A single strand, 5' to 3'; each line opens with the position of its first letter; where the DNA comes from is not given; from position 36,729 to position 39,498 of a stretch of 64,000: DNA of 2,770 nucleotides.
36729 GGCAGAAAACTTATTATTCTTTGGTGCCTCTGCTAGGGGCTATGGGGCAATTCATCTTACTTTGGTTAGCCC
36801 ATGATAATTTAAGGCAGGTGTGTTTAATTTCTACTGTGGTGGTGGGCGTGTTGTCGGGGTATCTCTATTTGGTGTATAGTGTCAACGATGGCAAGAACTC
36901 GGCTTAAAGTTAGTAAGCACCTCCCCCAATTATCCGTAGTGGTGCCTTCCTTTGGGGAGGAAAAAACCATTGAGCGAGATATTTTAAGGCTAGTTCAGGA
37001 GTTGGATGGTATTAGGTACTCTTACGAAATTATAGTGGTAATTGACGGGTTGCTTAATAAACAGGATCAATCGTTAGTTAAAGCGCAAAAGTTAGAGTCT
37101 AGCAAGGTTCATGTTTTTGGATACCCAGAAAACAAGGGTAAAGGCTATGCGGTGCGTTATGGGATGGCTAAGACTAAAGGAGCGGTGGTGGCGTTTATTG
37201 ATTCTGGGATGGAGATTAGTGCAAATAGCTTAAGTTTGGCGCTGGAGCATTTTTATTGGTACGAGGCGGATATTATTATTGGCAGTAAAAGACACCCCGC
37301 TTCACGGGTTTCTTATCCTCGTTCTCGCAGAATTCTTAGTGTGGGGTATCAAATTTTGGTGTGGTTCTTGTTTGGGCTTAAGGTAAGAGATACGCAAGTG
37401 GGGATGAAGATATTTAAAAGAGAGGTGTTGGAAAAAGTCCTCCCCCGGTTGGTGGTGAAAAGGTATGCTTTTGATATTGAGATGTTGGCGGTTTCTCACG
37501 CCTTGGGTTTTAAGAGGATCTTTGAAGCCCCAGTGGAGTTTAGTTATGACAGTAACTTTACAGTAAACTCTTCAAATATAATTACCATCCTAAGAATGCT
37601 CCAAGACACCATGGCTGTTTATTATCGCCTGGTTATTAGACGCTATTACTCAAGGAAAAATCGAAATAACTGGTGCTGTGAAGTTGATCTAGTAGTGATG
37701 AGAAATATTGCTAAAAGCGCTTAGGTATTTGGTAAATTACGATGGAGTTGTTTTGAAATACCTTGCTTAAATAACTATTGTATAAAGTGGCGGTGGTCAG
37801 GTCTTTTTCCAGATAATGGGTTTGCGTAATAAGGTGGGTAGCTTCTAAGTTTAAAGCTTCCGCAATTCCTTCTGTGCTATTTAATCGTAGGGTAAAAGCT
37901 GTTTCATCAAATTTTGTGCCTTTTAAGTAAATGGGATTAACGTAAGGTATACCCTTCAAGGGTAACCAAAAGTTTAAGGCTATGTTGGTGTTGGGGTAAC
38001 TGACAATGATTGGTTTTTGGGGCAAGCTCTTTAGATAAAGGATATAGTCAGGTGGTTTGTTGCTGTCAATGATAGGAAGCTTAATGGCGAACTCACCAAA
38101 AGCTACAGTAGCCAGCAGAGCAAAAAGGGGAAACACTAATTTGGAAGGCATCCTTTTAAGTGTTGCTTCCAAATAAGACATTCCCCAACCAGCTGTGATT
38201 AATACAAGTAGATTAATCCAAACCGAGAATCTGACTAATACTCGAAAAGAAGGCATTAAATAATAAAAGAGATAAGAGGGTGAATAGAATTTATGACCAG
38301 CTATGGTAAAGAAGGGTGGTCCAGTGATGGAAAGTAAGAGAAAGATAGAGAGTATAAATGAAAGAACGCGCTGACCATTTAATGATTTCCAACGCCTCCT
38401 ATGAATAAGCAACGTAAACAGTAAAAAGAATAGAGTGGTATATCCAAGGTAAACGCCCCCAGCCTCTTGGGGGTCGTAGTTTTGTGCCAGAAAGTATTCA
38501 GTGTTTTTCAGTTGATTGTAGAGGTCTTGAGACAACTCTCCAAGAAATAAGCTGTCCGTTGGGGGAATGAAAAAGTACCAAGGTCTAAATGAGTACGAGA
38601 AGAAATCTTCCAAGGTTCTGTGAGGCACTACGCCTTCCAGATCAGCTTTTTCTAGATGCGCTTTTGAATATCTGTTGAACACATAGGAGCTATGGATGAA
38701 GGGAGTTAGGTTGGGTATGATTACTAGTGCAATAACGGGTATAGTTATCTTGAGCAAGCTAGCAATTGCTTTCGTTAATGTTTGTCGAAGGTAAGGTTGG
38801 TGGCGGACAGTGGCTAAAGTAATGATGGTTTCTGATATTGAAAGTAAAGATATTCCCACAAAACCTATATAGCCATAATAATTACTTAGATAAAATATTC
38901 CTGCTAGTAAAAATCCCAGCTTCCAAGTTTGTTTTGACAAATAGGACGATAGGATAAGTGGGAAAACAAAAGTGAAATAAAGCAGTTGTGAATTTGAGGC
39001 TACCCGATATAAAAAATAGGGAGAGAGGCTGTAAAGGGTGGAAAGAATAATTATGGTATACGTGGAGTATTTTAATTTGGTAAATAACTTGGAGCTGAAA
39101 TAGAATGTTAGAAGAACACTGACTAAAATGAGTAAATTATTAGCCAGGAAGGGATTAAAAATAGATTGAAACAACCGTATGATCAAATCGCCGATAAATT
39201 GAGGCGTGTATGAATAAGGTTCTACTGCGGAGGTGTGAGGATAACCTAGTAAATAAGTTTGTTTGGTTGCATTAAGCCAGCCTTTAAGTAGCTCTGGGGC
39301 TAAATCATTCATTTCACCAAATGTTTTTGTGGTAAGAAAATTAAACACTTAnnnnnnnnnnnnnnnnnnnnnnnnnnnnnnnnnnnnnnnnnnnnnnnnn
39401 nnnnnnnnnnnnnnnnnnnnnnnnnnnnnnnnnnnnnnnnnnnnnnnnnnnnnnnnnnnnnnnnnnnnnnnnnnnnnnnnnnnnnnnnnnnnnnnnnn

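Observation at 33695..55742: Multiple three-component extracytoplasmic glycosylation modules (GtrB/CsbB-like GT2 + GtrA-like + YfhO-type GT-C) in one locus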

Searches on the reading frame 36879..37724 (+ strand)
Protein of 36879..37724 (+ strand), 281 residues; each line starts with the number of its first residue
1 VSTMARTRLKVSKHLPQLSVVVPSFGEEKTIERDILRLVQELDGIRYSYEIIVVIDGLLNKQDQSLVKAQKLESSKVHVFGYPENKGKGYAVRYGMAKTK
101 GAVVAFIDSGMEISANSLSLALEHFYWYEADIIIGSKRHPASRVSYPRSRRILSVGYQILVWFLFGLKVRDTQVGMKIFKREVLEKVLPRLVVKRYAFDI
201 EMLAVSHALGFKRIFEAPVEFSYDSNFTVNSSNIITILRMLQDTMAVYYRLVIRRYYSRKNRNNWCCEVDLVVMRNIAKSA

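Call 3: search_protein_families(library=pfam, proteins=[window:36879-37724:+], max_evalue=0.01)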
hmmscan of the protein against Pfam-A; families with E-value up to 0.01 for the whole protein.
window:36879-37724:+ (281 aa): 1 family
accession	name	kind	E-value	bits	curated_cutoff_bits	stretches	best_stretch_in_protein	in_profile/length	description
PF00535.33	Glycos_transf_2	-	1.4e-19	71.1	23.3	1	19-187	1-167/168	Glycosyl transferase family 2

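Call 12: search_protein_families(library=ncbifam, proteins=[window:36879-37724:+], max_evalue=0.1)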
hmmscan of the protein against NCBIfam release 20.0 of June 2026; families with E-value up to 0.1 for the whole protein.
window:36879-37724:+ (281 aa): 17 families
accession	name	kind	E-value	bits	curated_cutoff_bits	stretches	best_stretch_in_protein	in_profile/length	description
TIGR03937.1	PgaC_IcaA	equivalog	5.5e-10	38.7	422.3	1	6-125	35-150/407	poly-beta-1,6-N-acetyl-D-glucosamine synthase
NF010496.0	PRK13915.1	equivalog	6.7e-09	35.2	262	1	8-112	23-128/307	glucosyl-3-phosphoglycerate synthase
NF047683.1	TeichurnBiosyTuaG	equivalog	6.8e-09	35.7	400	1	14-119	4-105/252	teichuronic acid biosynthesis protein TuaG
TIGR03965.1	mycofact_glyco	equivalog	1.3e-08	34.2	280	1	4-125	62-179/467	mycofactocin biosynthesis glycosyltransferase MftF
NF058614.1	PPMAGASynPpgS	equivalog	1.9e-08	34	370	1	20-245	4-220/226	polyprenyl-phospho-N-acetylgalactosaminyl synthase PpgS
TIGR04182.1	glyco_TIGR04182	equivalog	2.1e-08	33.9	325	1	18-223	2-192/293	S-layer glycoprotein N-glycosyltransferase AglJ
NF041875.1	EPS_EpsD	equivalog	6.4e-08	32.4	370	1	18-147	1-126/325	exopolysaccharide biosynthesis glycosyltransferase EpsD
NF047588.1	GlcsyltransPgfSStrep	equivalog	1.5e-07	31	500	1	17-188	2-168/308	glycosyltransferase PgfS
NF007986.1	PRK10714.1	equivalog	8.5e-07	28.3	529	1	14-114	4-104/316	undecaprenyl-phosphate 4-deoxy-4-formamido-L-arabinose transferase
TIGR04242.1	nodulat_NodC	equivalog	2.5e-06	26.7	550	1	6-116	38-147/395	chitooligosaccharide synthase NodC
TIGR04283.1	glyco_like_mftF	equivalog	3.1e-05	23.7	182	1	18-114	1-86/221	TIGR04283 family arsenosugar biosynthesis glycosyltransferase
NF007482.0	PRK10073.1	equivalog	3.1e-05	23.1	423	1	14-113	4-98/334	glycosyltransferase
NF038299.1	EPS_HpsN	equivalog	4.7e-05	22.5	425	1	16-124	1-105/317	hormogonium polysaccharide biosynthesis glycosyltransferase HpsN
NF038302.1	EPS_HpsE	equivalog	0.00048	19.2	300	1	17-116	2-102/307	hormogonium polysaccharide biosynthesis glycosyltransferase HpsE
NF041391.1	DPhHxTase_Halo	equivalog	0.0007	18.6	375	1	84-187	52-153/213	dolichyl-phosphate hexose transferase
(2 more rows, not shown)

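Call 72: search_solved_structures(query=window:36879-37724:+, max_evalue=0.001)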
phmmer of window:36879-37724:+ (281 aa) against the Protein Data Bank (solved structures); distinct sequences matched with E-value up to 0.001: 9.
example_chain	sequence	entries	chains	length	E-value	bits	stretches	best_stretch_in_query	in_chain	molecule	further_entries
5mlz_A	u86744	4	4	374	6.5e-08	35.9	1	17-188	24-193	Dolichol monophosphate mannose synthase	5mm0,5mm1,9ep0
5ekp_C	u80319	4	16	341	1.1e-06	31.9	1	16-135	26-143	Uncharacterized glycosyltransferase sll0501 | Glycosyltransferase sll0501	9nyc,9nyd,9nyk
5eke_A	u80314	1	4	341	1.1e-06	31.9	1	16-135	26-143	Uncharacterized glycosyltransferase sll0501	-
9nye_A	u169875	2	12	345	1.1e-06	31.8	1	16-135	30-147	Glycosyltransferase sll0501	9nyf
9hwj_A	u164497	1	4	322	0.00012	25.2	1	16-113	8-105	Undecaprenyl-phosphate 4-deoxy-4-formamido-L-arabinose transferase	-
6p61_A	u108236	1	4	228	0.00019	24.5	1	13-126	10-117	Glycosyltransferase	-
4y6n_A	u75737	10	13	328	0.00029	23.9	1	10-111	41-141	Glucosyl-3-phosphoglycerate synthase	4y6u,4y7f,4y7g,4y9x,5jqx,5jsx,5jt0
3e25_A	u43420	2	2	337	0.0003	23.9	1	10-111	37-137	Putative uncharacterized protein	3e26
4ddz_A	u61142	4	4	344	0.00032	23.8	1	10-111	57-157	GLUCOSYL-3-PHOSPHOGLYCERATE SYNTHASE (GpgS) | Glucosyl-3-phosphoglycerate synthase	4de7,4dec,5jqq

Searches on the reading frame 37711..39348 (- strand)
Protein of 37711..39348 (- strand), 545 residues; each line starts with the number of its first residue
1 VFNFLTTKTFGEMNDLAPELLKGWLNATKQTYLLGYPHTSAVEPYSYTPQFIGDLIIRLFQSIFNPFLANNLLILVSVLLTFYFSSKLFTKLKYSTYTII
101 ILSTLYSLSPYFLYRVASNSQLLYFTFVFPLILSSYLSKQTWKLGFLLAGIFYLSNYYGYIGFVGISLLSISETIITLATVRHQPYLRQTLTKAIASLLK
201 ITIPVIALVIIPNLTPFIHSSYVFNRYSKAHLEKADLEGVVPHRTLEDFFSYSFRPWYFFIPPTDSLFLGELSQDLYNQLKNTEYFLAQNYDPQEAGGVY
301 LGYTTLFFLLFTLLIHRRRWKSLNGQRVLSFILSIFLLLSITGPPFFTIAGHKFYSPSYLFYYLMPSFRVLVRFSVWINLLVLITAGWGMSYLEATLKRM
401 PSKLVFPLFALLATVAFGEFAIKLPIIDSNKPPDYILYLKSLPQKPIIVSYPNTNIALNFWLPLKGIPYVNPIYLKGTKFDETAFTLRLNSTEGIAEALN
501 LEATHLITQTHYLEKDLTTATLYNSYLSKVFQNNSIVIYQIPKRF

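Call 3: search_protein_families(library=pfam, proteins=[window:37711-39348:-], max_evalue=0.01)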
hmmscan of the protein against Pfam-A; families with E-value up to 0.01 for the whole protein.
window:37711-39348:- (545 aa): 0 families

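Call 12: search_protein_families(library=ncbifam, proteins=[window:37711-39348:-], max_evalue=0.1)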
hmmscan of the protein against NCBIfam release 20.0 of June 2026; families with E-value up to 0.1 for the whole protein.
window:37711-39348:- (545 aa): 0 families

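Call 34: find_homologous_proteins(query=window:37711-39348:-, max_evalue=0.01)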
Query window:37711-39348:- (545 aa): 7 proteins with E <= 0.01 among 8000 candidates.
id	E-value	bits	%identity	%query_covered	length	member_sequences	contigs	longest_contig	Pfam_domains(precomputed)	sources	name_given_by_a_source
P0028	0.0e+0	1166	100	98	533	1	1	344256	-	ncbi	-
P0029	1.8e-114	402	40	99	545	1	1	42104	-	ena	-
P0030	9.3e-85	304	38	95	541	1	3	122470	-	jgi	jgi:hypothetical protein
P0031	1.5e-78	283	41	74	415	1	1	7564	-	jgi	-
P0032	3.0e-63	233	45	52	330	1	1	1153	-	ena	-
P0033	7.0e-53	198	32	90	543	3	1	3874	-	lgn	-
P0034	8.9e-5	40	27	63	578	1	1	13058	-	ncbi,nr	ncbi:Uncharacterised protein [uncultured archaeon]|nr:Uncharacterised protein [uncultured archaeon]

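Call 87: find_encoding_contigs(protein=P0030, flank=10000, max_places=1)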
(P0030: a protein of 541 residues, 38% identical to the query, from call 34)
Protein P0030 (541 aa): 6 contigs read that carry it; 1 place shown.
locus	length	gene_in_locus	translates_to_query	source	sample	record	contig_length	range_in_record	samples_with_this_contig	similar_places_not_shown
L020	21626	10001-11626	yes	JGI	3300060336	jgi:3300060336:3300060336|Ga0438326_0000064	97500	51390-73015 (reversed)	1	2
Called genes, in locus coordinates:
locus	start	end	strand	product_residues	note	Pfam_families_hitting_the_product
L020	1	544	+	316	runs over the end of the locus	PF00583:Acetyltransf_1, PF13673:Acetyltransf_10 (faint), PF13508:Acetyltransf_7 (weak)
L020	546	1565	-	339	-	PF04321:RmlD_sub_bind, PF01073:3Beta_HSD, PF01370:Epimerase, PF02719:Polysacc_synt_2, PF07993:NAD_binding_4 (faint), PF13460:NAD_binding_10 (weak), PF16363:GDP_Man_Dehyd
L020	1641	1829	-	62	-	-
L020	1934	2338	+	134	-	-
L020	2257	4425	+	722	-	-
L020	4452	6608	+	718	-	-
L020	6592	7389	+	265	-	PF03269:DUF268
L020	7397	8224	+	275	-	-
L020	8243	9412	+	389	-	PF00534:Glycos_transf_1, PF13692:Glyco_trans_1_4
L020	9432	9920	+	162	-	-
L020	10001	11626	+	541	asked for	-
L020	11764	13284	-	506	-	PF13231:PMT_2 (weak)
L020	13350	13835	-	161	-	-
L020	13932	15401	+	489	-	-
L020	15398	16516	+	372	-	PF00535:Glycos_transf_2, PF04138:GtrA_DPMS_TM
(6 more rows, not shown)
